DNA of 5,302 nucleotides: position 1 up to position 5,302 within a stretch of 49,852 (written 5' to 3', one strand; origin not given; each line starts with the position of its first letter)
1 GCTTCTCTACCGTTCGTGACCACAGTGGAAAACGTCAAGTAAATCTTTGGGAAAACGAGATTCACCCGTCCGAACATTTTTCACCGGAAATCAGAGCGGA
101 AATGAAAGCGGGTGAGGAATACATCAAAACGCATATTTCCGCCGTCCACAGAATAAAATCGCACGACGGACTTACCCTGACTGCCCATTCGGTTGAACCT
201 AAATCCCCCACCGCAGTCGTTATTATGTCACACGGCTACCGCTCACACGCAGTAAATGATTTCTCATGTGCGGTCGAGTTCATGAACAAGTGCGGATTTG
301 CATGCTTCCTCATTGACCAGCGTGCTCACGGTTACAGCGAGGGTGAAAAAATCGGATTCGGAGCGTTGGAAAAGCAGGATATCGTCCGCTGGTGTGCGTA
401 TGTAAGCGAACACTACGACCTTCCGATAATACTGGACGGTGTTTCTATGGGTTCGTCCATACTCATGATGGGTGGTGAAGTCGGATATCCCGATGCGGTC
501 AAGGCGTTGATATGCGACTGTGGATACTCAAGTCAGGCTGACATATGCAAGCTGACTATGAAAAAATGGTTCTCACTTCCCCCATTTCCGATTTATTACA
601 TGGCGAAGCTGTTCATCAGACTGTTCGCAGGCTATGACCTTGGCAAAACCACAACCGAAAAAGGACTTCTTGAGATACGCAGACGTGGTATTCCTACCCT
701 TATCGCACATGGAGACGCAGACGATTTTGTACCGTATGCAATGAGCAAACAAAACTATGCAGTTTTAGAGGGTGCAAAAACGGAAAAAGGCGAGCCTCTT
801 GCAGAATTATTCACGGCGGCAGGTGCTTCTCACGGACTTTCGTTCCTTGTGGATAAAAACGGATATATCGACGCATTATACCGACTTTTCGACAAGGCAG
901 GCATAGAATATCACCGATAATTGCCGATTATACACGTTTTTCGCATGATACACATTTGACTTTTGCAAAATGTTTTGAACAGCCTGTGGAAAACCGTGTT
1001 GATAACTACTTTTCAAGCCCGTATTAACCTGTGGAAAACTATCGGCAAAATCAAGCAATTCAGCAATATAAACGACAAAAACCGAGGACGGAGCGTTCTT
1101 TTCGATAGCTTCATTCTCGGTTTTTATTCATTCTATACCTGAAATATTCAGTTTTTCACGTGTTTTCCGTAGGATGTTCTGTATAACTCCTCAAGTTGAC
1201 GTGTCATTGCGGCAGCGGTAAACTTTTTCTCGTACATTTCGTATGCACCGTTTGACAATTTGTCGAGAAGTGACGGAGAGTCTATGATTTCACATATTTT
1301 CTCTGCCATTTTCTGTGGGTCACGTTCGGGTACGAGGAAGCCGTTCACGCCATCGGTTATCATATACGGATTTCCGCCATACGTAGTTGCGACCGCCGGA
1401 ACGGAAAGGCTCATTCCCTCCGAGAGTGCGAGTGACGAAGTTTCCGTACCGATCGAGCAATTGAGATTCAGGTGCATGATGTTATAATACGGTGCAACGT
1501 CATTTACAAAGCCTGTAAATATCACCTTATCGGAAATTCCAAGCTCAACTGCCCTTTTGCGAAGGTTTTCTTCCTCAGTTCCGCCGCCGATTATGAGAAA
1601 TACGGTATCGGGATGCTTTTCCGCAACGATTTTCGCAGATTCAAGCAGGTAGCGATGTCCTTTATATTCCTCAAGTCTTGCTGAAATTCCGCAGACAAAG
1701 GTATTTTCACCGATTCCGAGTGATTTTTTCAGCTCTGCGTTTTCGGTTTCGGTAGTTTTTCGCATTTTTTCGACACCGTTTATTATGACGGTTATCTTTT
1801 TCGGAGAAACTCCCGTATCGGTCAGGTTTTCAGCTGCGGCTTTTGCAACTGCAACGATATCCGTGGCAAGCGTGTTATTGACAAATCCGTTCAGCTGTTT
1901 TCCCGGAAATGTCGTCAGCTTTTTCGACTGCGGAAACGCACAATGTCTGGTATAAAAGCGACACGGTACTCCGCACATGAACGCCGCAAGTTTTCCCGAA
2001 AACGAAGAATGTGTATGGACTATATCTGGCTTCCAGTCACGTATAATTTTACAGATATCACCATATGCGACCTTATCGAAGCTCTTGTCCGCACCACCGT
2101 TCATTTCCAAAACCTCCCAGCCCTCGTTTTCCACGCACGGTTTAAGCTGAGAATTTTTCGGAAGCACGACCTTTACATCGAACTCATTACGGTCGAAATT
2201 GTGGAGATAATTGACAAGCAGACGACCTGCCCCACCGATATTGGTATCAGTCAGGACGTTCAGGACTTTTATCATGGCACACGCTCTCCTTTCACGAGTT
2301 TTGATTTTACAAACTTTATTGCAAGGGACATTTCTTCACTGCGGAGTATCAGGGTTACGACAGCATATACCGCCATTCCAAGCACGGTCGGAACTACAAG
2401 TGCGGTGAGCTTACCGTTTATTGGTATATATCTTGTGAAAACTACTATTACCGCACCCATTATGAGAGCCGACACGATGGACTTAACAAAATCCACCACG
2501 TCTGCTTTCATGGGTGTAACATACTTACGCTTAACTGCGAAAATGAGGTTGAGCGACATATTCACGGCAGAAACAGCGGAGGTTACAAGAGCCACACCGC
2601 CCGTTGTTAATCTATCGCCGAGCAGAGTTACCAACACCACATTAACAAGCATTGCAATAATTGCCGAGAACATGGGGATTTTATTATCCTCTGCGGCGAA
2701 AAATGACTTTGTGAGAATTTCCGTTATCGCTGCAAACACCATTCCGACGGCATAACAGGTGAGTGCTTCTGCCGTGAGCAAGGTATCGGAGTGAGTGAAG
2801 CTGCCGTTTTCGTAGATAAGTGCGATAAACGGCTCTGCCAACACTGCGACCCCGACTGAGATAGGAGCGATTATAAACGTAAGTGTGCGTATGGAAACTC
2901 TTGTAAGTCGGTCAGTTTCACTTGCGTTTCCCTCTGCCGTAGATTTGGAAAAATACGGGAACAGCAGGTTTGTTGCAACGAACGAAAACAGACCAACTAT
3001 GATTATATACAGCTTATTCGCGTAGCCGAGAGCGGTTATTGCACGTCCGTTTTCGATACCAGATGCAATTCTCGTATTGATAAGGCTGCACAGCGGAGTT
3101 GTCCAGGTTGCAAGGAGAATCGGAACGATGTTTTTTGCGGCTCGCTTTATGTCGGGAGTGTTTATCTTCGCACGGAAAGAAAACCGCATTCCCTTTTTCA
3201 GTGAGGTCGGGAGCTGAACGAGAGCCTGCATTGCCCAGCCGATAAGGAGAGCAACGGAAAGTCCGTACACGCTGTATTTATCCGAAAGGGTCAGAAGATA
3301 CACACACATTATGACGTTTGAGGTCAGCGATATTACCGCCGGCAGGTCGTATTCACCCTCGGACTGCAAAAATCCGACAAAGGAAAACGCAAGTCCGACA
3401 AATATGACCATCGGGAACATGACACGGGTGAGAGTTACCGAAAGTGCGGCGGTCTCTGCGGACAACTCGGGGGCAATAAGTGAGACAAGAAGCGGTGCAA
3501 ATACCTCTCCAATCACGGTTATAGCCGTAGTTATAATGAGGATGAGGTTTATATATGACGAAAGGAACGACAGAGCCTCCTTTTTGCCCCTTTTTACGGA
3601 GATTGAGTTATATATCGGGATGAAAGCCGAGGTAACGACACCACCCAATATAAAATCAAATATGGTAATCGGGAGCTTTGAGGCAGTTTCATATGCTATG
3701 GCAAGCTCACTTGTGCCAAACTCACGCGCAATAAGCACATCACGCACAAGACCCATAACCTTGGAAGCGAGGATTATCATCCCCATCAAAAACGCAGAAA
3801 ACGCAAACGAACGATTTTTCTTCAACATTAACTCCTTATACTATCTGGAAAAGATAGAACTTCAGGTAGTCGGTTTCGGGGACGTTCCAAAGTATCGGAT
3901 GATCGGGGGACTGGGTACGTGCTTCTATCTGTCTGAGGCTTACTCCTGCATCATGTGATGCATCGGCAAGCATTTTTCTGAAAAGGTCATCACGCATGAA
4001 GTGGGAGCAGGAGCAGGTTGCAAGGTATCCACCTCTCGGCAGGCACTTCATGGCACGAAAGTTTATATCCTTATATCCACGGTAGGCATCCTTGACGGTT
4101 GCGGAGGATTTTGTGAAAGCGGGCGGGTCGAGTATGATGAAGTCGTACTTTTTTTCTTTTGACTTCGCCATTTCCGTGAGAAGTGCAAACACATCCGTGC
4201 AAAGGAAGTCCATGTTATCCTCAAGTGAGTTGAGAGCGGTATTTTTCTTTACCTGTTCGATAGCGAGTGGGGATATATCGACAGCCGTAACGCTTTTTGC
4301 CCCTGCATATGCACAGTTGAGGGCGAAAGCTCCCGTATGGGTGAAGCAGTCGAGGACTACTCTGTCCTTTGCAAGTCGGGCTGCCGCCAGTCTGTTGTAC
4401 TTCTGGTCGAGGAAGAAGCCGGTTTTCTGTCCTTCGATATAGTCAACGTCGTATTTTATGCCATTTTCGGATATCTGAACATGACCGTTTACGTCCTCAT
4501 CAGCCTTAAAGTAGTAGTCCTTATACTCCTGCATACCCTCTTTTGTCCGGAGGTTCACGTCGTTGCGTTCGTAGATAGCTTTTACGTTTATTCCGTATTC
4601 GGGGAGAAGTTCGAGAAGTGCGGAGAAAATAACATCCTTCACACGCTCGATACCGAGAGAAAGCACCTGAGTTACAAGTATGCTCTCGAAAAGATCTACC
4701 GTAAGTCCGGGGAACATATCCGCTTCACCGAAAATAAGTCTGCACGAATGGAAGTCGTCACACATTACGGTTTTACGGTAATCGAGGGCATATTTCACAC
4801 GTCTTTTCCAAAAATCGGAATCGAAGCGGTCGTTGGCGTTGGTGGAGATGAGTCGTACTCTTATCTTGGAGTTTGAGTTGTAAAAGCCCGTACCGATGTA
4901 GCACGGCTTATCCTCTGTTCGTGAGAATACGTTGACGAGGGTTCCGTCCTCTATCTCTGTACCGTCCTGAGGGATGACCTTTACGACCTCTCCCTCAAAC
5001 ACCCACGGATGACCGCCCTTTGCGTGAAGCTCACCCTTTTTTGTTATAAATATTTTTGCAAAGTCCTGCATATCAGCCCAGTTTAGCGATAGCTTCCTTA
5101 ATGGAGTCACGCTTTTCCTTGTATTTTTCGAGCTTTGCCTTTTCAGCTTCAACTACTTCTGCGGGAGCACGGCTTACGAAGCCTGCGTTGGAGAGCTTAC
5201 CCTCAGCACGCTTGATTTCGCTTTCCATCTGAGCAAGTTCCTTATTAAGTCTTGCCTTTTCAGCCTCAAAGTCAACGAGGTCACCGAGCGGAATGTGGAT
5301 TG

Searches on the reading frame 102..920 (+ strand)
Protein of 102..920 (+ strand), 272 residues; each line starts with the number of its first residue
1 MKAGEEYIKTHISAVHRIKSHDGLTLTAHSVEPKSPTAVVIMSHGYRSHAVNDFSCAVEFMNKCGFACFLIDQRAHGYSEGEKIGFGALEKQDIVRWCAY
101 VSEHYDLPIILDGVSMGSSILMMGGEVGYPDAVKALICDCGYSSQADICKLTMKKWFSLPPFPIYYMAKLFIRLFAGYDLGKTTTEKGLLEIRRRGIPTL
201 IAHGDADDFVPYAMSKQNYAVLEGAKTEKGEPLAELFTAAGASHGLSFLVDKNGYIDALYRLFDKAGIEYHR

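Call 45: find_encoding_contigs(protein=window:102-920:+, flank=10000, max_places=10)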
Protein window:102-920:+ (272 aa): no gene with exactly this product is on record in the collection.

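Call 51: search_protein_families(library=pfam, proteins=[window:102-920:+])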
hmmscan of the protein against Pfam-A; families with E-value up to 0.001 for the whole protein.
window:102-920:+ (272 aa): 2 families
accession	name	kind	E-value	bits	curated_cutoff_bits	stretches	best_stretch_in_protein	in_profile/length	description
PF12146.15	Hydrolase_4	-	3e-16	59.9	27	1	35-140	2-108/239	Serine aminopeptidase, S33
PF00561.26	Abhydrolase_1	-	1.8e-09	38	25.8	1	39-156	2-119/245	alpha/beta hydrolase fold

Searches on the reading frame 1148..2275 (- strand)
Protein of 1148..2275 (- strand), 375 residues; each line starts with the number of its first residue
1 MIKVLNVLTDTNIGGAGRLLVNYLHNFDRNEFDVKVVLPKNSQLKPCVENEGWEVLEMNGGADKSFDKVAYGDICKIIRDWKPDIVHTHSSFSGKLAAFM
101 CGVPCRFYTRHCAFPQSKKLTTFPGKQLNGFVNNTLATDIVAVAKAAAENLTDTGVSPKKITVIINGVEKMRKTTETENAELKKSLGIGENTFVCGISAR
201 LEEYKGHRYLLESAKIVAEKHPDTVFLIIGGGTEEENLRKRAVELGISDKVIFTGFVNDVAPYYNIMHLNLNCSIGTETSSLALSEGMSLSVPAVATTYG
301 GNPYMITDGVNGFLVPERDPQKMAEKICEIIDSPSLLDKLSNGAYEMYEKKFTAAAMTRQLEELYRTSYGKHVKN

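Call 51: search_protein_families(library=pfam, proteins=[window:1148-2275:-])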
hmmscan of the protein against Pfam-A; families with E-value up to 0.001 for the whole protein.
window:1148-2275:- (375 aa): 5 families
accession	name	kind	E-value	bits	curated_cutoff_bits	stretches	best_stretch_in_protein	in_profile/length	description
PF00534.26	Glycos_transf_1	-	6.8e-35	120.6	26.4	1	180-346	3-171/172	Glycosyl transferases group 1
PF13692.12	Glyco_trans_1_4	-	3e-32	112.3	27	1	194-332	3-141/142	Glycosyl transferases group 1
PF13439.12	Glyco_transf_4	-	9.1e-16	58.8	28.5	1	13-169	1-167/170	Glycosyltransferase Family 4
PF13579.12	Glyco_trans_4_4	-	7.1e-09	36.6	29.7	1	14-167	1-158/158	Glycosyl transferase 4-like domain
PF13477.12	Glyco_trans_4_2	-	2.5e-06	28.1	23.4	1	22-111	15-107/139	Glycosyl transferase 4-like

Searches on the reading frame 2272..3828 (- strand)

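Call 51: search_protein_families(library=pfam, proteins=[window:2272-3828:-])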
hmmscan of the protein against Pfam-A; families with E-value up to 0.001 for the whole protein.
window:2272-3828:- (518 aa): 3 families
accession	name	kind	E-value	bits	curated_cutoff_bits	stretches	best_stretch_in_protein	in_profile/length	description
PF03023.19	MurJ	-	5.6e-81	272.9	27.4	1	33-467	1-435/451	Lipid II flippase MurJ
PF01554.23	MatE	-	1.4e-07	31.8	24.9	1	236-399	1-158/161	MatE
PF10063.14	DUF2301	-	4e-05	24.5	25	1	349-446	41-129/135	Uncharacterized integral membrane protein (DUF2301)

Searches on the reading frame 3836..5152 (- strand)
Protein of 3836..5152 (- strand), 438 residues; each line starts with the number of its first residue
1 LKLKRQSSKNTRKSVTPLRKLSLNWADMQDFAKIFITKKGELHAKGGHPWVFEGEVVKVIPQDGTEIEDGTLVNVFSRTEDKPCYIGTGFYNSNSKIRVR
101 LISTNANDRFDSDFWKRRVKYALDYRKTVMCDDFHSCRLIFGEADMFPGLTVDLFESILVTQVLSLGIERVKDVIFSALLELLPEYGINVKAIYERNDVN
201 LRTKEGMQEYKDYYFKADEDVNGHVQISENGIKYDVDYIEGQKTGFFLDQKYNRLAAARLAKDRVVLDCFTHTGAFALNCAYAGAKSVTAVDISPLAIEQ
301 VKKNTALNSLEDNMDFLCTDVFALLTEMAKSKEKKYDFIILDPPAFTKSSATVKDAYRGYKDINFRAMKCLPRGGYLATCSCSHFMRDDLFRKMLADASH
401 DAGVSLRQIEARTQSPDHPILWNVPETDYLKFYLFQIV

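Call 51: search_protein_families(library=pfam, proteins=[window:3836-5152:-])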
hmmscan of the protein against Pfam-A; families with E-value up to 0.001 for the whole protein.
window:3836-5152:- (438 aa): 12 families
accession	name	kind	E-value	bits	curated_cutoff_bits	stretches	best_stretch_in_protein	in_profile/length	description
PF10672.15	Methyltrans_SAM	-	6.4e-22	78.6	27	1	223-393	84-250/286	S-adenosylmethionine-dependent methyltransferase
PF17785.7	PUA_3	-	4.1e-15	55.7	22.6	1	34-103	1-63/64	PUA-like domain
PF02475.24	TRM5-TYW2_MTfase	-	1.1e-11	45.4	28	1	228-344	4-113/164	TRM5/TYW2 methyltransferase domain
PF03602.21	Cons_hypoth95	-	2.2e-10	40.9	24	1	257-348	38-125/182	Conserved hypothetical protein 95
PF13847.12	Methyltransf_31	-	7.7e-09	35.8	27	1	262-396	3-124/145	Methyltransferase domain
PF05175.20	MTS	-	5.9e-08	33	23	1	262-394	31-153/170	Methyltransferase small domain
PF06325.19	PrmA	-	4.3e-07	30.2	22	1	261-340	160-231/296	Ribosomal protein L11 methyltransferase (PrmA)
PF02005.22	TRM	-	4.8e-07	29.7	27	1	255-343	42-128/376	N2,N2-dimethylguanosine tRNA methyltransferase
PF13649.12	Methyltransf_25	-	1e-06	29.8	27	1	266-341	1-70/97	Methyltransferase domain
PF09445.16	Methyltransf_15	-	5.4e-06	26.5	22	1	264-345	2-81/165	RNA cap guanine-N2 methyltransferase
PF13489.12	Methyltransf_23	-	5.4e-05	23.4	27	1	248-340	9-86/164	Methyltransferase domain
PF01728.25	FtsJ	-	0.00047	20.6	24.1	1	259-358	17-113/181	FtsJ-like methyltransferase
